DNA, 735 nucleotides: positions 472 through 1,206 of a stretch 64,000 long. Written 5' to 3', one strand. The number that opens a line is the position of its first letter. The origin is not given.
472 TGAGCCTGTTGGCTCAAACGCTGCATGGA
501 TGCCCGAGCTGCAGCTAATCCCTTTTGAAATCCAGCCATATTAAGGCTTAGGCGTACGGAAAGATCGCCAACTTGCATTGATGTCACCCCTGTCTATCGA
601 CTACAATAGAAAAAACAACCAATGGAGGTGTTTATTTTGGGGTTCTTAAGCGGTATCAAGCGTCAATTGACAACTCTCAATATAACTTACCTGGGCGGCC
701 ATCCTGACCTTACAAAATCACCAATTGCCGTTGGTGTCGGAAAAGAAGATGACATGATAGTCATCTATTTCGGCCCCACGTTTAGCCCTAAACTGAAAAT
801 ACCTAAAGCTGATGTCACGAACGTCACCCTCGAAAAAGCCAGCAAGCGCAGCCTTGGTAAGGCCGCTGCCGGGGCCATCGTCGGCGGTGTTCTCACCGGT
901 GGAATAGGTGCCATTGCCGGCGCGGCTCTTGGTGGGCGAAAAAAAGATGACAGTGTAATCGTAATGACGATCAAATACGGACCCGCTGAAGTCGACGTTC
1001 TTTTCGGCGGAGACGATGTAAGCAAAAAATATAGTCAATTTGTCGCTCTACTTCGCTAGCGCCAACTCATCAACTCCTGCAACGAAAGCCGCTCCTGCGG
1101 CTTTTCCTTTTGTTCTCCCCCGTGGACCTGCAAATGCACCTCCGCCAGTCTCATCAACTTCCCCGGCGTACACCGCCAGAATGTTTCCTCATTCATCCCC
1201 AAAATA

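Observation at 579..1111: Reverse-strand glycine-zipper moron wedged between tail chaperone and tape measure genes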

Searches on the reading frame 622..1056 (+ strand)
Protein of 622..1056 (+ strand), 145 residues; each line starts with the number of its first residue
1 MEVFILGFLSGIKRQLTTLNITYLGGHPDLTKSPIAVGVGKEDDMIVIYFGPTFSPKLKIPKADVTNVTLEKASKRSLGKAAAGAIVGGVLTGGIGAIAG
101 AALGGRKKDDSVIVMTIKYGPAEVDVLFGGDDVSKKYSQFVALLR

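Call 3: search_protein_families(library=pfam, proteins=[window:622-1056:+], max_evalue=1)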
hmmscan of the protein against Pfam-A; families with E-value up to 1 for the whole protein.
window:622-1056:+ (145 aa): 3 families
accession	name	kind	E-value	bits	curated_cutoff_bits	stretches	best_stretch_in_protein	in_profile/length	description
PF21724.2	DUF6861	-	0.1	12.4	28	1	81-105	47-74/194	Family of unknown function (DUF6861)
PF20721.2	C19orf12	-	0.12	12.6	30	1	72-105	41-73/163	C19orf12-like protein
PF17570.7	T7-like_gp67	-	0.2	12.5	25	1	54-68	3-17/61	Bacteriophage T7-like, protein 6.7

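Call 4: search_protein_families(library=phrogs, proteins=[window:622-1056:+], max_evalue=1)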
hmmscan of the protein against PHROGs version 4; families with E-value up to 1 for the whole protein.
window:622-1056:+ (145 aa): 21 families
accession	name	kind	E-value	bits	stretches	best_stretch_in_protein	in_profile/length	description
phrog_37056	-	unknown function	2e-14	54.8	1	71-117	53-99/130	-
phrog_888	-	unknown function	1.2e-07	32.8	1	20-117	73-174/271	-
phrog_20920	-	unknown function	4.1e-05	25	1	50-119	26-92/115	-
phrog_24502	-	other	5e-05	24.4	1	57-110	113-164/177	zinc-finger domain protein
phrog_6837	-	unknown function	7.1e-05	24.1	1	56-113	69-122/134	-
phrog_37018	-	unknown function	0.00048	21.4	1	53-107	89-141/157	-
phrog_27819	-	unknown function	0.00048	20.9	1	73-113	131-171/239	-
phrog_2546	-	unknown function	0.0021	19.3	1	60-107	125-166/180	-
phrog_4431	-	unknown function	0.0038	18.2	1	65-113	90-136/184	-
phrog_9859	-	unknown function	0.007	17.6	1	61-105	57-97/116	-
phrog_12025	-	unknown function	0.0075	17.3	1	75-116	56-97/193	-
phrog_20110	-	unknown function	0.014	16.1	1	80-123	103-146/186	-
phrog_17658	-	unknown function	0.022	15.7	1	16-120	8-122/176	-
phrog_3845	-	unknown function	0.025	15.4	1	59-109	156-199/216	-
phrog_27136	-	unknown function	0.025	15.1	1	83-119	141-177/224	-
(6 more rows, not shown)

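Call 6: find_homologous_proteins(query=window:622-1056:+, max_evalue=0.001)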
Query window:622-1056:+ (145 aa): 181 proteins with E <= 0.001 among 1778 candidates; the best 120 are listed.
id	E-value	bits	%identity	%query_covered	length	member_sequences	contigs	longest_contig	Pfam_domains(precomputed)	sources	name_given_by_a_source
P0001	5.8e-82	290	99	97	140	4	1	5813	PF27000.1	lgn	-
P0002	1.2e-52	195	65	98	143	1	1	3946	PF27000.1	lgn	-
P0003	1.2e-50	189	62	98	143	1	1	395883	PF27000.1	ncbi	-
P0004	7.0e-49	183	67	97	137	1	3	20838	PF27000.1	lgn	-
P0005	1.3e-48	182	65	97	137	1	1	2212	PF27000.1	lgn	-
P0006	4.4e-47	177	65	90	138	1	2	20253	PF27000.1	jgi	jgi:hypothetical protein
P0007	3.4e-46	175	60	98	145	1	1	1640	PF27000.1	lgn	-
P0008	4.1e-46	174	63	98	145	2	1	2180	PF27000.1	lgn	-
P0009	5.4e-40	154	58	94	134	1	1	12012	PF27000.1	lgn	-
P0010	7.2e-39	151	51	97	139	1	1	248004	PF27000.1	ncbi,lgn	-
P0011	3.2e-38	149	53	97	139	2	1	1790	PF27000.1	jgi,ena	-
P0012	3.2e-38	149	52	97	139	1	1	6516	PF27000.1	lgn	-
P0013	4.5e-38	148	56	97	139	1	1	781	PF27000.1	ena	-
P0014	3.7e-37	145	55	97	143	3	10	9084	PF27000.1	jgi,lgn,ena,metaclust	metaclust:\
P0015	4.8e-37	145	55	97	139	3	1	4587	PF27000.1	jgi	-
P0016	1.2e-36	144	54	96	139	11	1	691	PF27000.1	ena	-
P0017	6.2e-36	141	56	98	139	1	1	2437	PF27000.1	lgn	-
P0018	1.0e-35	141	54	97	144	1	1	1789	PF27000.1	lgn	-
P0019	1.2e-35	140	54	96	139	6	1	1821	PF27000.1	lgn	-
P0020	1.3e-35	140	51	97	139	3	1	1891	PF27000.1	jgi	-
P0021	2.0e-35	140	55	96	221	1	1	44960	PF27000.1,PF00542.25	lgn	-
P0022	2.9e-35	139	53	96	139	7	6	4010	PF27000.1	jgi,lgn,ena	-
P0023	7.1e-35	138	52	97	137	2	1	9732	PF27000.1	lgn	-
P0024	9.0e-35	138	51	98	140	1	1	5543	PF27000.1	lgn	-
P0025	1.7e-34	137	49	97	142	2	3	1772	PF27000.1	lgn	-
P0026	2.4e-34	136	51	98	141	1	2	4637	PF27000.1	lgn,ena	-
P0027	3.1e-34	136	53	98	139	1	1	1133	PF27000.1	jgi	-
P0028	5.0e-34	135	51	98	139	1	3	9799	PF27000.1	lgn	-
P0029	1.7e-32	130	49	97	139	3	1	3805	PF27000.1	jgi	jgi:hypothetical protein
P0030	1.2e-31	127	48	97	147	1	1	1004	PF27000.1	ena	-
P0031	3.3e-30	123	46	97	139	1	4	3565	PF27000.1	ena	-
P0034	3.0e-29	120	46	96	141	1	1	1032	PF27000.1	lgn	-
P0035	1.8e-28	117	66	59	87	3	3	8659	PF27000.1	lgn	-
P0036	2.3e-25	107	59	63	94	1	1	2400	PF27000.1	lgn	-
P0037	5.0e-23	100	47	87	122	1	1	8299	PF27000.1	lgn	-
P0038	1.5e-21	95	48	86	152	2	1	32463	PF27000.1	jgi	jgi:hypothetical protein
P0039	3.4e-21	94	43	89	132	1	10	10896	PF27000.1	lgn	-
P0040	1.5e-20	91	50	74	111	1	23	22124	PF27000.1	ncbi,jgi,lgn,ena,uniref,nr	ncbi:MAG: hypothetical protein A2836_00950 [Candidatus Taylorbacteria bacterium RIFCSPHIGHO2_01_FULL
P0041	2.4e-20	91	46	88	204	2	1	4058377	PF27000.1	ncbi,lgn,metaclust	metaclust:status=active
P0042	4.0e-20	90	47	88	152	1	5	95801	PF27000.1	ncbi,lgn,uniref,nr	ncbi:hypothetical protein QYF48_12130 [Brevibacillus agri]|uniref:hypothetical protein n=1 Tax=Brevi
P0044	7.4e-20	89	44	87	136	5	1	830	PF27000.1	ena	-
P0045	2.5e-19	88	43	86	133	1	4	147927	PF27000.1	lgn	-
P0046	9.8e-19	86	45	87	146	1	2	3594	PF27000.1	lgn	-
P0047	1.3e-18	85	45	88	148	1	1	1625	PF27000.1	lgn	-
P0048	2.9e-18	84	43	86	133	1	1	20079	PF27000.1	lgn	-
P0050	5.3e-18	83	43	90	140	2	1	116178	PF27000.1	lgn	-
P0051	7.4e-18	83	44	87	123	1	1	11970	PF27000.1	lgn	-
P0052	1.7e-17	82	43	86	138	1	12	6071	PF27000.1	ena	-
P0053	3.5e-17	81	41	88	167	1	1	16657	PF27000.1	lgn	-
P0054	5.7e-17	80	42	86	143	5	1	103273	PF27000.1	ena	-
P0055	7.9e-17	79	40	90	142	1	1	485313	PF27000.1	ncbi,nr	ncbi:hypothetical protein LIT32_26040 (plasmid) [Bacillus sp. CMF21]|nr:hypothetical protein LIT32_2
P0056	8.0e-17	79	39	86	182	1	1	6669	PF27000.1,PF09851.15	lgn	-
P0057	1.4e-16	79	41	96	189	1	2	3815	PF27000.1,PF09851.15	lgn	-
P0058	2.3e-16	78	43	66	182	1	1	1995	PF27000.1,PF09851.15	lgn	-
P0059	2.5e-16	78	43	87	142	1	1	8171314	-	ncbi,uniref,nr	ncbi:hypothetical protein QFZ77_005406 [Paenibacillus sp. V4I3]|uniref:hypothetical protein n=1 Tax=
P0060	2.8e-16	78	44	68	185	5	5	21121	PF27000.1,PF09851.15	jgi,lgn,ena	-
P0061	3.5e-16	77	41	92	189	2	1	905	PF27000.1,PF09851.15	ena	-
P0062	7.4e-16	76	38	84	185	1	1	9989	PF27000.1,PF09851.15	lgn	-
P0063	7.6e-16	76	40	96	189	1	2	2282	PF27000.1,PF09851.15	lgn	-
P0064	7.8e-16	76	58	55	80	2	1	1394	PF27000.1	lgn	-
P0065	9.3e-16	76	48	59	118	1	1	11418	PF27000.1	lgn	-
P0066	1.2e-15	76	47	68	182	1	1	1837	PF27000.1,PF09851.15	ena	-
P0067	1.6e-15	75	40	89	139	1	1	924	PF27000.1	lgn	-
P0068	1.8e-15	75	42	86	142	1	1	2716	PF27000.1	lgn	-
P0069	2.0e-15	75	40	85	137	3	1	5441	PF27000.1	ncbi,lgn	-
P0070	2.5e-15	75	38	96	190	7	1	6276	PF27000.1,PF09851.15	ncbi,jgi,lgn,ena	jgi:hypothetical protein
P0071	2.5e-15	75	51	64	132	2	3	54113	PF27000.1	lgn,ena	-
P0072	2.9e-15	74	49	59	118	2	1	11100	PF27000.1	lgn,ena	-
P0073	3.4e-15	74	47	68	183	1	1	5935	PF27000.1,PF09851.15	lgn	-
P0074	3.7e-15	74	41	81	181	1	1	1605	PF27000.1,PF09851.15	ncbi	-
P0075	5.3e-15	74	39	92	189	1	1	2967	PF27000.1,PF09851.15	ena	-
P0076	1.6e-14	72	36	96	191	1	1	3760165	PF27000.1,PF09851.15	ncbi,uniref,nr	ncbi:SHOCT domain-containing protein [Ferruginibacter albus]|uniref:SHOCT domain-containing protein 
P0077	1.6e-14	72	44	72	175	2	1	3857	PF27000.1,PF09851.15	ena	-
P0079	3.0e-14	71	44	68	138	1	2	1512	PF27000.1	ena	-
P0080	3.8e-14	71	40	86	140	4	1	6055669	PF27000.1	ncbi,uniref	ncbi:hypothetical protein [Paenibacillus sp. FSL W8-0194]|uniref:hypothetical protein n=1 Tax=Paenib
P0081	6.7e-14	70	43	69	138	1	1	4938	PF27000.1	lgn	-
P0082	6.8e-14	70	39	96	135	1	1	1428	PF27000.1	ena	-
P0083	1.1e-13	69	39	88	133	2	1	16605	PF27000.1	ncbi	-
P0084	1.2e-13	69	70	39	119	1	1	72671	PF27000.1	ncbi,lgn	-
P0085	1.6e-13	69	35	88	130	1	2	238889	PF27000.1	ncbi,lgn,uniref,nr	ncbi:hypothetical protein [Brevibacillus fulvus]|uniref:Uncharacterized protein n=1 Tax=Brevibacillu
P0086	1.8e-13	69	46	65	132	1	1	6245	PF27000.1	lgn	-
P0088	3.2e-13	68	39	88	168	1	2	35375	PF27000.1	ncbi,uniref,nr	ncbi:hypothetical protein J1P26_22010 [Neobacillus sp. MM2021_6]|uniref:hypothetical protein n=1 Tax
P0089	3.2e-13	68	38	83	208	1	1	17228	PF27000.1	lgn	-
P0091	5.8e-13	67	46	70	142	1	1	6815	PF27000.1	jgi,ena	-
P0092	5.9e-13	67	41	68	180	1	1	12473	PF27000.1,PF09851.15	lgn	-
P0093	1.2e-12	66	41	85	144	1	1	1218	PF27000.1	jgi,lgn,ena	-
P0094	1.5e-12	66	40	72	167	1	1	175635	PF27000.1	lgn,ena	-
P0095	1.5e-12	66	37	81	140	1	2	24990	PF27000.1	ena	-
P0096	1.6e-12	66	40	72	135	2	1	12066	PF27000.1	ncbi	-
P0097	3.3e-12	64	71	34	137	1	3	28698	PF27000.1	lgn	-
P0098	4.3e-12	64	57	46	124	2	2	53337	PF27000.1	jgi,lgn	jgi:hypothetical protein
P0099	5.8e-12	64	73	33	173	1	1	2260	PF27000.1,PF09851.15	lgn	-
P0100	6.1e-12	64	80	31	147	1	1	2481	PF27000.1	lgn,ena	-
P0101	6.7e-12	63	47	48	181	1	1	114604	PF27000.1,PF09851.15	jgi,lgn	jgi:hypothetical protein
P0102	6.9e-12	63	-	-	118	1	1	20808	PF27000.1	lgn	-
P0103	8.3e-12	63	41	87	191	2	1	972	PF27000.1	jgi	jgi:hypothetical protein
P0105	9.2e-12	63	72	34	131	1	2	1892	PF27000.1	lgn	-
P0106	1.1e-11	63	78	31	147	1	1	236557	-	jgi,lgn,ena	-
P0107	1.2e-11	63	38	82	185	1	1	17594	PF27000.1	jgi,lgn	jgi:hypothetical protein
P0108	1.4e-11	62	56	45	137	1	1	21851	PF27000.1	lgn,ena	-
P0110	1.7e-11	62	83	29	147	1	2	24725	PF27000.1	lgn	-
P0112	2.3e-11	62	76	31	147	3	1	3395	PF27000.1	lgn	-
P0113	2.4e-11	62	58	8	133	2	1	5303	PF27000.1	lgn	-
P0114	2.4e-11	62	76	31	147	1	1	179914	PF27000.1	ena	-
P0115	2.5e-11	62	76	31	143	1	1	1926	PF27000.1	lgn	-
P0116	3.4e-11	61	76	31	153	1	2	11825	PF27000.1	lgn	-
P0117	4.0e-11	61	73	33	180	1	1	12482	PF27000.1,PF09851.15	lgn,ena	-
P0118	4.3e-11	61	65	39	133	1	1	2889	PF27000.1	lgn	-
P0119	4.4e-11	61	73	33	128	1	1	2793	PF27000.1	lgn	-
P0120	4.8e-11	61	-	-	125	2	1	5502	PF27000.1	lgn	-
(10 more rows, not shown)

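Call 7: search_protein_families(library=padloc, proteins=[window:622-1056:+], max_evalue=1)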
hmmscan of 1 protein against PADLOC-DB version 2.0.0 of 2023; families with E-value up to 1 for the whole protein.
window:622-1056:+ (145 aa): 0 families

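Call 8: search_protein_families(library=ncbifam, proteins=[window:622-1056:+], max_evalue=1)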
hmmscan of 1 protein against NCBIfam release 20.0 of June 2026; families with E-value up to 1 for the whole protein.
window:622-1056:+ (145 aa): 2 families
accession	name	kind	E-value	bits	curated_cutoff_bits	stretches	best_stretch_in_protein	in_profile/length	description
TIGR03789.1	pdsO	hypoth_equivalog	0.026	14.2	152.2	1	80-105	46-71/243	sortase-associated OmpA-like protein PdsO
NF011888.0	PRK15361.1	equivalog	0.04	13.6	266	1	68-101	80-112/195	SPI-2 type III secretion system translocon protein SseD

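Call 9: search_solved_structures(query=window:622-1056:+, max_evalue=10, show_alignments=2)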
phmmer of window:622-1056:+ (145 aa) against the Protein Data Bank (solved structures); distinct sequences matched with E-value up to 10: 1.
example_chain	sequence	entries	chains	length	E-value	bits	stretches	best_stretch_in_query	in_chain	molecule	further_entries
9vll_A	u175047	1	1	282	0.88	12.8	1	55-98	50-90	DUF5610 domain-containing protein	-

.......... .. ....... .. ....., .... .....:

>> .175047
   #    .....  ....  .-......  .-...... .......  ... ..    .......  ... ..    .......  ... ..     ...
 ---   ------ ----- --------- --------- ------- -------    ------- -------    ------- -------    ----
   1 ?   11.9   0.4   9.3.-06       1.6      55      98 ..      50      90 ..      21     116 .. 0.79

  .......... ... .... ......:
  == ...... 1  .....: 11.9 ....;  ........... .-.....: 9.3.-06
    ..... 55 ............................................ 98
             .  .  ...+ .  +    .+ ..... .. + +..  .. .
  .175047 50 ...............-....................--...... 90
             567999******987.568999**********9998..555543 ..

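Call 11: find_encoding_contigs(protein=P0003, flank=8000, max_places=3)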
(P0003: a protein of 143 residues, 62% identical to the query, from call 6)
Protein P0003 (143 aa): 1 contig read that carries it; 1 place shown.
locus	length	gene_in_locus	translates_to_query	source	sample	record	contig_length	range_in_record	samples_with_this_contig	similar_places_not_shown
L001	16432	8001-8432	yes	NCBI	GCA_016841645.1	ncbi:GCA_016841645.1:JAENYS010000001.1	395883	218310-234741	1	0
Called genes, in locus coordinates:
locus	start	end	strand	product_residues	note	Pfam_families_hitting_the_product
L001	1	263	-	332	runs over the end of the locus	PF00112:Peptidase_C1, PF07833:Cu_amine_oxidN1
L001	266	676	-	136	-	PF05105:Phage_holin_4_1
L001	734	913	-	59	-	-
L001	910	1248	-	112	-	-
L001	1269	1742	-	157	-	-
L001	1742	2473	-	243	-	-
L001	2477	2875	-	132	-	-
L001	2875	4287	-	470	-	-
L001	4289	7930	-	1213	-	PF20155:TMP_3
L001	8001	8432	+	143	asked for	PF27000:PH_gly_zipper (weak)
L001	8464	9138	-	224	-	PF09669:Phage_pRha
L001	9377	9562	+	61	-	-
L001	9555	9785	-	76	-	-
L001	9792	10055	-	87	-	PF06223:Phage_tail_T (faint)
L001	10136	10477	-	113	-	-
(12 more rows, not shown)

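Call 12: find_encoding_contigs(protein=P0004, flank=8000, max_places=3)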
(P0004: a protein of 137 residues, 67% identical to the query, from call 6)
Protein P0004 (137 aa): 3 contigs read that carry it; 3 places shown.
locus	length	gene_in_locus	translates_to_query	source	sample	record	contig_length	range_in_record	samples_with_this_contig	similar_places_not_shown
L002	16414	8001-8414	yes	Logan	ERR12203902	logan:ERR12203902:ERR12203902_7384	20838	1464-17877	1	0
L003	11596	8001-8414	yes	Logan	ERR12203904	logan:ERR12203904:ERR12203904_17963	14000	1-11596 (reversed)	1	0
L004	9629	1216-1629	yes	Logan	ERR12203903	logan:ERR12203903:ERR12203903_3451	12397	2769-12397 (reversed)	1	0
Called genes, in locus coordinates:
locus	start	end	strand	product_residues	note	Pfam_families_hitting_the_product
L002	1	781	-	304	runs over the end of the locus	-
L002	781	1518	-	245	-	-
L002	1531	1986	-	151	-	-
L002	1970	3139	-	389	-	-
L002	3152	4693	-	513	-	-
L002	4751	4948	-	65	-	-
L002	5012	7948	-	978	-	PF20155:TMP_3 (weak)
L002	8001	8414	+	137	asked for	PF27000:PH_gly_zipper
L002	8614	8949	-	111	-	PF11836:Phage_TAC_11 (faint)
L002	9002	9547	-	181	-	-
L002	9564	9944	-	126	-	PF12691:Phage_tail_terminator_6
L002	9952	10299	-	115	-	-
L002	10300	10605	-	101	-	-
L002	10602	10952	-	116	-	-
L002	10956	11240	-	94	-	-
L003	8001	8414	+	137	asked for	PF27000:PH_gly_zipper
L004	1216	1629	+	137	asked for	PF27000:PH_gly_zipper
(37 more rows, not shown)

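Call 22: find_encoding_contigs(protein=P0010, flank=8000, max_places=2)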
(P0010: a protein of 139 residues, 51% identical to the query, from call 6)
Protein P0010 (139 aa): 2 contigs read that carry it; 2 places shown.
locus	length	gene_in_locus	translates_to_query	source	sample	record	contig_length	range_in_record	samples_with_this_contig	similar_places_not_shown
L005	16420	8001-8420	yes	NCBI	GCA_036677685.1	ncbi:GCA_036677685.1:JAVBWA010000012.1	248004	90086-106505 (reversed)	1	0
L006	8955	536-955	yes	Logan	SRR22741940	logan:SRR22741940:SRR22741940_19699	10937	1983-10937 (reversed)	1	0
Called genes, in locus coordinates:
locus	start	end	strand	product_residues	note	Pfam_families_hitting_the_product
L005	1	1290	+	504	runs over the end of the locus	PF05136:Phage_portal_2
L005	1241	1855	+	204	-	PF04586:Peptidase_S78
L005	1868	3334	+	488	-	PF10124:Mu-like_gpT (faint), PF25209:Phage_capsid_4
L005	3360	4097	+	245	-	PF09956:Phage_cement_2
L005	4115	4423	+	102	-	-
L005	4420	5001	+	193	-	PF06763:Minor_tail_Z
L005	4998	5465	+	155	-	-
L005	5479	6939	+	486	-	-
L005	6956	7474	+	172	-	PF04985:Phage_tube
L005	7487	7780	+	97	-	PF10109:Phage_TAC_7 (weak)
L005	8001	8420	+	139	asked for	PF27000:PH_gly_zipper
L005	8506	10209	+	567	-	PF20155:TMP_3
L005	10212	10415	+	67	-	PF05489:Phage_tail_X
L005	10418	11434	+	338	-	-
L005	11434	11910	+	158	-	-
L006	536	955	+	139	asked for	PF27000:PH_gly_zipper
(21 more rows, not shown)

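Call 23: find_encoding_contigs(protein=P0021, flank=8000, max_places=2)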
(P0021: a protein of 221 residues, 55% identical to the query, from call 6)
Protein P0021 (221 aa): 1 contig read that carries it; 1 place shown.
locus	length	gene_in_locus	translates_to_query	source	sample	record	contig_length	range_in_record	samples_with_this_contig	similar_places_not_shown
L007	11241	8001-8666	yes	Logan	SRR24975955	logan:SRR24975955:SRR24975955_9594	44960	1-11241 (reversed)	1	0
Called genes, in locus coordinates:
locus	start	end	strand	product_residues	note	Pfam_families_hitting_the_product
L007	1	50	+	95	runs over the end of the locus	-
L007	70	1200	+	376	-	PF04865:Baseplate_J, PF26078:Baseplate_J_M, PF26079:Baseplate_J_C (weak)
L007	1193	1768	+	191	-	PF09684:Tail_P2_I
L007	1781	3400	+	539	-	PF12571:Phage_tail_fib (faint), PF21882:Gp53-like_C (weak)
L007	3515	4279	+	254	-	-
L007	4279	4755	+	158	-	-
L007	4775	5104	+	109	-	-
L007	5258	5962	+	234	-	PF01510:Amidase_2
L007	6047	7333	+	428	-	PF07833:Cu_amine_oxidN1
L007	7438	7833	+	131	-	-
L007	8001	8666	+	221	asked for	PF27000:PH_gly_zipper (weak), PF00542:Ribosomal_L12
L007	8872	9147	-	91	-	-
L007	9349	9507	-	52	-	PF14657:Arm-DNA-bind_4 (weak)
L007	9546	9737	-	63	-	PF12728:HTH_17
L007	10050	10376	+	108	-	-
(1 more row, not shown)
